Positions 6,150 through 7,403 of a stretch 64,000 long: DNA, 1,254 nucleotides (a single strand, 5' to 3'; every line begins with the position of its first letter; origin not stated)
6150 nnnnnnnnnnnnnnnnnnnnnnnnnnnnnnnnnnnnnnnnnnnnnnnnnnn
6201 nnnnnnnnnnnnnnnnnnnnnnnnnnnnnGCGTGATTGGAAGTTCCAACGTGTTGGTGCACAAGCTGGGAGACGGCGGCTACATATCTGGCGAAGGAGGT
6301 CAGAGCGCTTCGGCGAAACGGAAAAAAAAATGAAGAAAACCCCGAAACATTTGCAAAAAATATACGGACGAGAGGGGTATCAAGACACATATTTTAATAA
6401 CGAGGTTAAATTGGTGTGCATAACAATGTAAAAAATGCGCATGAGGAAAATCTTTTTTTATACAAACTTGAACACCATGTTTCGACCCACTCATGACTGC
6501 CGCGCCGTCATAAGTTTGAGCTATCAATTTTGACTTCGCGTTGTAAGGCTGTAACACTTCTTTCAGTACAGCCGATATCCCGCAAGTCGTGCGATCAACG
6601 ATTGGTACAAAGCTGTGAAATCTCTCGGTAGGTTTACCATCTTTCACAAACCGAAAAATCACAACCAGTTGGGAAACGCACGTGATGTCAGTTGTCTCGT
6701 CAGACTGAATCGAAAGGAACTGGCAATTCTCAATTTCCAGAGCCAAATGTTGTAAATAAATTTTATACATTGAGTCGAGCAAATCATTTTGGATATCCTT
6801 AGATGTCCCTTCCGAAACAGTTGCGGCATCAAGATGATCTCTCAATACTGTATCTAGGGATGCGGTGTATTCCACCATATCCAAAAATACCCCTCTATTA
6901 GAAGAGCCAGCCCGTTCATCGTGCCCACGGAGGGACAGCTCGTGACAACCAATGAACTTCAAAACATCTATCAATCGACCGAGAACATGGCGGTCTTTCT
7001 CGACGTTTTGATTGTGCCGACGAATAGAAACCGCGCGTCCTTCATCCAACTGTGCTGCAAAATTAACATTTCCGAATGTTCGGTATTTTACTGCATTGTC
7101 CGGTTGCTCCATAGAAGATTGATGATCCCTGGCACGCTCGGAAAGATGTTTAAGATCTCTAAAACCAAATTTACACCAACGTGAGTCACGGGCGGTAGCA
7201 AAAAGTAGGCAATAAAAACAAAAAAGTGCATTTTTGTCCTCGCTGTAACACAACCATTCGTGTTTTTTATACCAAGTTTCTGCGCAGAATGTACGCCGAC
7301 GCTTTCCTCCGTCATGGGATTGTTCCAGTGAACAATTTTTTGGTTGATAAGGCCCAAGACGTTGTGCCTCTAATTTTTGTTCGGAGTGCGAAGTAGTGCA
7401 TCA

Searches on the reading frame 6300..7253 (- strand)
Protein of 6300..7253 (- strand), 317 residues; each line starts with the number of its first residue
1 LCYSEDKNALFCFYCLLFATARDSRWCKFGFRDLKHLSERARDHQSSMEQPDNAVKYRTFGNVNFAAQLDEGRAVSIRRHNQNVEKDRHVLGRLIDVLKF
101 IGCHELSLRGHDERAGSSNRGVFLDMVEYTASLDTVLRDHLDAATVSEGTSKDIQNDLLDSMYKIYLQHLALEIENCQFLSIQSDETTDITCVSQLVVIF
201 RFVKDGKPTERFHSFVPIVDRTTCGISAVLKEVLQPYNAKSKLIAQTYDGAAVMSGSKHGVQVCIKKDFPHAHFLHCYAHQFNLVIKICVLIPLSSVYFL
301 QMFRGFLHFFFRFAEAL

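Call 51: search_protein_families(library=pfam, proteins=[window:6300-7253:-], max_evalue=0.01)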
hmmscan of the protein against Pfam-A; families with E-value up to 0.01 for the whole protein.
window:6300-7253:- (317 aa): 1 family
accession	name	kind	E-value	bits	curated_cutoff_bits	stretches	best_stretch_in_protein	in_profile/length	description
PF14291.11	DUF4371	-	1.8e-17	64.5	32.1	1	84-257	57-234/237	Domain of unknown function (DUF4371)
